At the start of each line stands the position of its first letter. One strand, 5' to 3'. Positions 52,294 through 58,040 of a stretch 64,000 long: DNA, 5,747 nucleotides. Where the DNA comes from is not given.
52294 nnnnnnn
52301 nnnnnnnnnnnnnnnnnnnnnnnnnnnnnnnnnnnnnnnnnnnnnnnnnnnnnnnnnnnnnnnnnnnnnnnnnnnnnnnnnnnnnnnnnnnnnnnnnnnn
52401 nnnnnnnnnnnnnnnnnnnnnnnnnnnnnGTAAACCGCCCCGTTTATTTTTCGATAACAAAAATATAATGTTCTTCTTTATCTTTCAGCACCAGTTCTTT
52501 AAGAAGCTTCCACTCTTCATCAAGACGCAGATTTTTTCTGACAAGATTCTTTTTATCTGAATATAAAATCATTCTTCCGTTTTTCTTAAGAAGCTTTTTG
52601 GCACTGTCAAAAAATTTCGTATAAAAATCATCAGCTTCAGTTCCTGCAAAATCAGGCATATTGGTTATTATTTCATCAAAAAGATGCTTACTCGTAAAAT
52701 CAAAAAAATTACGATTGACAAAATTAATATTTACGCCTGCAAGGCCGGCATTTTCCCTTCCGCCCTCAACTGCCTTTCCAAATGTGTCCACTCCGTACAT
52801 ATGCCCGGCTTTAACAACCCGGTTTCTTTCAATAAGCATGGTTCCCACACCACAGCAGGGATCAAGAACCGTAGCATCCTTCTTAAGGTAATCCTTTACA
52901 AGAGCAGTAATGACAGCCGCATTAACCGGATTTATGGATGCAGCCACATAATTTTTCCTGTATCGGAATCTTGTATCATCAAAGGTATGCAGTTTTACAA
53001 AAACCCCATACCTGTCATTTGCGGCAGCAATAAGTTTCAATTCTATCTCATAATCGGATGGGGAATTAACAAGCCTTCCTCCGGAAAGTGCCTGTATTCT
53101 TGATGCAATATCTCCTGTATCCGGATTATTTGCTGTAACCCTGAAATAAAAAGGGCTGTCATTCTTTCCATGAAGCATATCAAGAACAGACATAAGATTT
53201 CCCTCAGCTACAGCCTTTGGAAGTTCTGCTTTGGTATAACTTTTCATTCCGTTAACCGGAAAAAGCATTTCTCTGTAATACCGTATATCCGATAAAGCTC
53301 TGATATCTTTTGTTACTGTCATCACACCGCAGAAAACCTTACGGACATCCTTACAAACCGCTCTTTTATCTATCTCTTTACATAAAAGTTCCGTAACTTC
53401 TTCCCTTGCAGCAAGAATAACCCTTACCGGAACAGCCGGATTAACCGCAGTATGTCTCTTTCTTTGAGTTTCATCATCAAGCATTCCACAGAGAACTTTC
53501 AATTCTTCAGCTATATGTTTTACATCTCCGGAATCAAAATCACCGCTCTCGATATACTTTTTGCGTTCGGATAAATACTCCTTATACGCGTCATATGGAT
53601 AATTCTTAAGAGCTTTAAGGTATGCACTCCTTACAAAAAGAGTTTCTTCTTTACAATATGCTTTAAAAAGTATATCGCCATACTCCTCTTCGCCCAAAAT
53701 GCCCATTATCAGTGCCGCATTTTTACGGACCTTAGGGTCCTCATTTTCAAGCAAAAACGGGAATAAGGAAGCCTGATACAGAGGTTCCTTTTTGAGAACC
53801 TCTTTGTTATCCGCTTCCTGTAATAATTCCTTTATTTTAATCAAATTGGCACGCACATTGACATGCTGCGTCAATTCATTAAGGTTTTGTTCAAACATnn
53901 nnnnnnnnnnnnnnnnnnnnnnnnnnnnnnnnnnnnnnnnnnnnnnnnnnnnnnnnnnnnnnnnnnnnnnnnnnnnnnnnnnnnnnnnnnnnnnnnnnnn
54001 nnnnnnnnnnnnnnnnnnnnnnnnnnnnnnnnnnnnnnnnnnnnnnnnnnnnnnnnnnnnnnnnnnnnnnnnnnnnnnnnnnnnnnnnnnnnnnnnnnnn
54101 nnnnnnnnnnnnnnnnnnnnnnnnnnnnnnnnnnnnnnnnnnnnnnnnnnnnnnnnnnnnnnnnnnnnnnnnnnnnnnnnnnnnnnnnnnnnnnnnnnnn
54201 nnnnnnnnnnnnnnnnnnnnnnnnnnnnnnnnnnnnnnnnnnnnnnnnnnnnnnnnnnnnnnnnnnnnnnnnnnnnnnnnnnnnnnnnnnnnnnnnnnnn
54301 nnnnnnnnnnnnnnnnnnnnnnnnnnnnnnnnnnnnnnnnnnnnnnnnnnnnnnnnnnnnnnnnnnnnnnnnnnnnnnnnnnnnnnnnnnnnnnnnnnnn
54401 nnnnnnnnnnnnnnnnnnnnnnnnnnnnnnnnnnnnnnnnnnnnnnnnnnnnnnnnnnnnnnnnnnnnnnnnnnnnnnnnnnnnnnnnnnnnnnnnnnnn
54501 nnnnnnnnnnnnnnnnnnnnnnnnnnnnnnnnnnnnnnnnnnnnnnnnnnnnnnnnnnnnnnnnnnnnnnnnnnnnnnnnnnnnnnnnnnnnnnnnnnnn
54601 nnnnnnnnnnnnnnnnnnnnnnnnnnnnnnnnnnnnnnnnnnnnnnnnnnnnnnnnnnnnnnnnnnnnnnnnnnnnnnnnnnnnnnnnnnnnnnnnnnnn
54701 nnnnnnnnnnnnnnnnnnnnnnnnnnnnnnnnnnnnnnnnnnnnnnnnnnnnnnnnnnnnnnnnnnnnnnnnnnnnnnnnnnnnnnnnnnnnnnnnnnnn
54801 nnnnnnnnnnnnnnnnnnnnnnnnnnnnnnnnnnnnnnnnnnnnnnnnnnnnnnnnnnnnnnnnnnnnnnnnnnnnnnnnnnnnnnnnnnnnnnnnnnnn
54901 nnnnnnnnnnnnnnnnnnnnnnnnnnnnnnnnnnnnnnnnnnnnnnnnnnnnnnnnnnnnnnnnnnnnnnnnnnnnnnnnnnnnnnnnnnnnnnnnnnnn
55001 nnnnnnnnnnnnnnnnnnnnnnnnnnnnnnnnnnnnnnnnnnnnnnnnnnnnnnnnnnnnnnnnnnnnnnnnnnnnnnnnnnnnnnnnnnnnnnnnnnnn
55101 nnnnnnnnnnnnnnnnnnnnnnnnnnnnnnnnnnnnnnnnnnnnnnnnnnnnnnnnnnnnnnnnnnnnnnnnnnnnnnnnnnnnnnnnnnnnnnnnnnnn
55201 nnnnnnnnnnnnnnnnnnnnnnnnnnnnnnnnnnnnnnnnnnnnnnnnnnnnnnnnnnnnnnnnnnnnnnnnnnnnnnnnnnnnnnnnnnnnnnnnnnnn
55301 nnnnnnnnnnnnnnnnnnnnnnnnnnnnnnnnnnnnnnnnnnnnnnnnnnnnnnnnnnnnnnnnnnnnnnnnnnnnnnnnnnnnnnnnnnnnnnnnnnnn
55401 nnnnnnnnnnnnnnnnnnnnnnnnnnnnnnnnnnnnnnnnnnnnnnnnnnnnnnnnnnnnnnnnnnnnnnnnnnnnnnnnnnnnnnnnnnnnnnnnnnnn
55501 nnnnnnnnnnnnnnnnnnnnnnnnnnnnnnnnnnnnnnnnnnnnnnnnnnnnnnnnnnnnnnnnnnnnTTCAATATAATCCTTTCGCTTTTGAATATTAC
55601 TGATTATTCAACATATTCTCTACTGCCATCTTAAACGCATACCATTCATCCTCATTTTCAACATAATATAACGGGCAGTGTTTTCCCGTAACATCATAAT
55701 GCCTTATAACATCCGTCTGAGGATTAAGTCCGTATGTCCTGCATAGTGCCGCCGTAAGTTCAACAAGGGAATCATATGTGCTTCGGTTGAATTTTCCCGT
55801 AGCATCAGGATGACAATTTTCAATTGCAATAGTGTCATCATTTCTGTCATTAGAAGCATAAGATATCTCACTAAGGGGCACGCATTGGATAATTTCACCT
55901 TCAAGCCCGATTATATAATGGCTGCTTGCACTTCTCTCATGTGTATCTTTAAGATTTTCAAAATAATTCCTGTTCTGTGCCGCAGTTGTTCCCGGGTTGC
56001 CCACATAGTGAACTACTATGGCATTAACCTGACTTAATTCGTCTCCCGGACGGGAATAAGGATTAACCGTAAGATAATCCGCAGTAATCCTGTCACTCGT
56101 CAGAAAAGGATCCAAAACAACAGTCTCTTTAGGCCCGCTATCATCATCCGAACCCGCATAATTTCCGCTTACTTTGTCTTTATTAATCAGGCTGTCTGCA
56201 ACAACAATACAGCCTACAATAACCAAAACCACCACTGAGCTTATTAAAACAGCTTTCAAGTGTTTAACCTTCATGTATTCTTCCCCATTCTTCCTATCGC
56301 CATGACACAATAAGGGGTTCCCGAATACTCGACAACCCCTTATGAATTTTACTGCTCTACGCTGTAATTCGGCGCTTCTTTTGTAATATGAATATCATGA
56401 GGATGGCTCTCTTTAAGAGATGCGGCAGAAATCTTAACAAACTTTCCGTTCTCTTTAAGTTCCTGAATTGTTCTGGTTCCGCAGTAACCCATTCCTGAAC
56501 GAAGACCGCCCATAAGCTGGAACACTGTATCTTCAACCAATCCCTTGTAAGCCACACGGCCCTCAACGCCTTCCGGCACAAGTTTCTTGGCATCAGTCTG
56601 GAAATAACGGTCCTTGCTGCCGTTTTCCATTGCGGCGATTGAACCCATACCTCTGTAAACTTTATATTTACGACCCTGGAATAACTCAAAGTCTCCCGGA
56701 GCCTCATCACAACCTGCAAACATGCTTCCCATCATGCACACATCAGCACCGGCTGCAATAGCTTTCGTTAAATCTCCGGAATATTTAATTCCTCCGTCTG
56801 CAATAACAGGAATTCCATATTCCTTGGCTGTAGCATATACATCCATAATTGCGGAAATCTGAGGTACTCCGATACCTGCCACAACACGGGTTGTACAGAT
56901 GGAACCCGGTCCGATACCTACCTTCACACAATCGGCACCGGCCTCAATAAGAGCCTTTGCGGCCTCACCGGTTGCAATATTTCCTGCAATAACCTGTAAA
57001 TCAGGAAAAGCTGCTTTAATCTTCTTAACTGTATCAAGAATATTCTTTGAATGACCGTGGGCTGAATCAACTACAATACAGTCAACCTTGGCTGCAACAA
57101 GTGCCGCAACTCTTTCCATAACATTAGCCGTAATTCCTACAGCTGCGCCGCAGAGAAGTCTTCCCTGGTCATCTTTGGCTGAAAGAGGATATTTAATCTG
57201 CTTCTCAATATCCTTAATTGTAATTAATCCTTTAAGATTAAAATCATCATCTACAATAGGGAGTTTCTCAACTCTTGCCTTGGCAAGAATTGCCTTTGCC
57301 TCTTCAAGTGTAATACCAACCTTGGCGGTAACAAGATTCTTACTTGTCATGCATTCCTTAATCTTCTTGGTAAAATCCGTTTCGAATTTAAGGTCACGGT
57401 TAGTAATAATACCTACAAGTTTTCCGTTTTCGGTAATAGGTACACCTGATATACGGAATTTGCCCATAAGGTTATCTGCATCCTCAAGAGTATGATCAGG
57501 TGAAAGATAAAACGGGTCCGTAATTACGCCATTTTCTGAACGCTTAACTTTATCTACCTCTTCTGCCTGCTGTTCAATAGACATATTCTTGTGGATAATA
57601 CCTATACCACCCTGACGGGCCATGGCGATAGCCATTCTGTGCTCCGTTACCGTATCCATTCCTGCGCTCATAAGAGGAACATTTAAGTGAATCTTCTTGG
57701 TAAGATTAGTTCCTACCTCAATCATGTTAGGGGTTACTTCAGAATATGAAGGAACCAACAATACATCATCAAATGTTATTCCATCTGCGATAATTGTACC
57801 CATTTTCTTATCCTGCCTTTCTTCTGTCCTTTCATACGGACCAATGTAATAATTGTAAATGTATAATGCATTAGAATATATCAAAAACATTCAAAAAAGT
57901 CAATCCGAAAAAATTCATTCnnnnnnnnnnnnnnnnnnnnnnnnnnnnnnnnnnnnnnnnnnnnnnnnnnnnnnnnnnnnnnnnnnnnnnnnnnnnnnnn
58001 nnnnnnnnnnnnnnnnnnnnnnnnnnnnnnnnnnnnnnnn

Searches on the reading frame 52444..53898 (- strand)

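Call 80: search_protein_families(library=pfam, proteins=[window:52444-53898:-], max_evalue=0.0001)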
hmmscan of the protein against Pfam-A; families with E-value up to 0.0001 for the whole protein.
window:52444-53898:- (484 aa): 6 families
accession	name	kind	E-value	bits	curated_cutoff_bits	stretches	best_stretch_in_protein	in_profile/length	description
PF01170.24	UPF0020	-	5.7e-14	52.7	22.3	1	313-464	3-182/197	RMKL-like, methyltransferase domain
PF13847.12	Methyltransf_31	-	2e-11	44.2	27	1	339-462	2-127/145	Methyltransferase domain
PF05175.20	MTS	-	1e-10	41.9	23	1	336-455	25-148/170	Methyltransferase small domain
PF13649.12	Methyltransf_25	-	4.3e-07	31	27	1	344-441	1-97/97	Methyltransferase domain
PF13489.12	Methyltransf_23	-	1.2e-05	25.5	27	1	330-450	13-121/164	Methyltransferase domain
PF13646.12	HEAT_2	-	2.2e-05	25.1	27.7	0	45-98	36-88/88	HEAT repeats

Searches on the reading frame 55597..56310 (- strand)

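Call 80: search_protein_families(library=pfam, proteins=[window:55597-56310:-], max_evalue=0.0001)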
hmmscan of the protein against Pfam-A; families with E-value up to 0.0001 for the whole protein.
window:55597-56310:- (237 aa): 1 family
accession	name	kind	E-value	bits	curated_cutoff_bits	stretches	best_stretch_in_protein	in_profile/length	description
PF01510.30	Amidase_2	-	1.7e-25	90.3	26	1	93-213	3-129/131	N-acetylmuramoyl-L-alanine amidase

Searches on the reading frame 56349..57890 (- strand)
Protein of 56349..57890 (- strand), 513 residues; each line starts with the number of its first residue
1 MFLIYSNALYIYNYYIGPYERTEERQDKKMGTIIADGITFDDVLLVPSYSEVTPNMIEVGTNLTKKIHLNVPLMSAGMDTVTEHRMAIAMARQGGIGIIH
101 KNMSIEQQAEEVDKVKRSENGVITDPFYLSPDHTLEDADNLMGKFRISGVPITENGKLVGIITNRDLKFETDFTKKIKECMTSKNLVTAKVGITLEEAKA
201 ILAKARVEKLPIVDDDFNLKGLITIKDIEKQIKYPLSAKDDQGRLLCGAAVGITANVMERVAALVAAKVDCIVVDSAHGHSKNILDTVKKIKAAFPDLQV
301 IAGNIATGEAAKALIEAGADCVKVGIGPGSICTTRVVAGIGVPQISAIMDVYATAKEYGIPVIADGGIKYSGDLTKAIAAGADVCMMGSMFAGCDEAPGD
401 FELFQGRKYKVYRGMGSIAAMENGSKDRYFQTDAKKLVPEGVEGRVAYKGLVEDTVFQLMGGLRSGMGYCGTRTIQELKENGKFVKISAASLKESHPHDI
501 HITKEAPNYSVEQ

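Call 44: search_protein_families(library=pfam, proteins=[window:56349-57890:-], max_evalue=0.00001)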
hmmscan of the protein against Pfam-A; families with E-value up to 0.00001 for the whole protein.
window:56349-57890:- (513 aa): 4 families
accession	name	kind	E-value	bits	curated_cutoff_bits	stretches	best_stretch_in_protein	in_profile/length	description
PF00478.31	IMPDH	-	3.5e-168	559.4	25.6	1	37-498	1-345/345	IMP dehydrogenase / GMP reductase domain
PF00571.33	CBS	-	1.4e-21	77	24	2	124-167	7-51/57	CBS domain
PF03060.21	NMO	-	9.2e-12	45.4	28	1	257-398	102-232/331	Nitronate monooxygenase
PF01070.24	FMN_dh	-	1.5e-07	31.2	24.9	1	285-391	207-305/350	FMN-dependent dehydrogenase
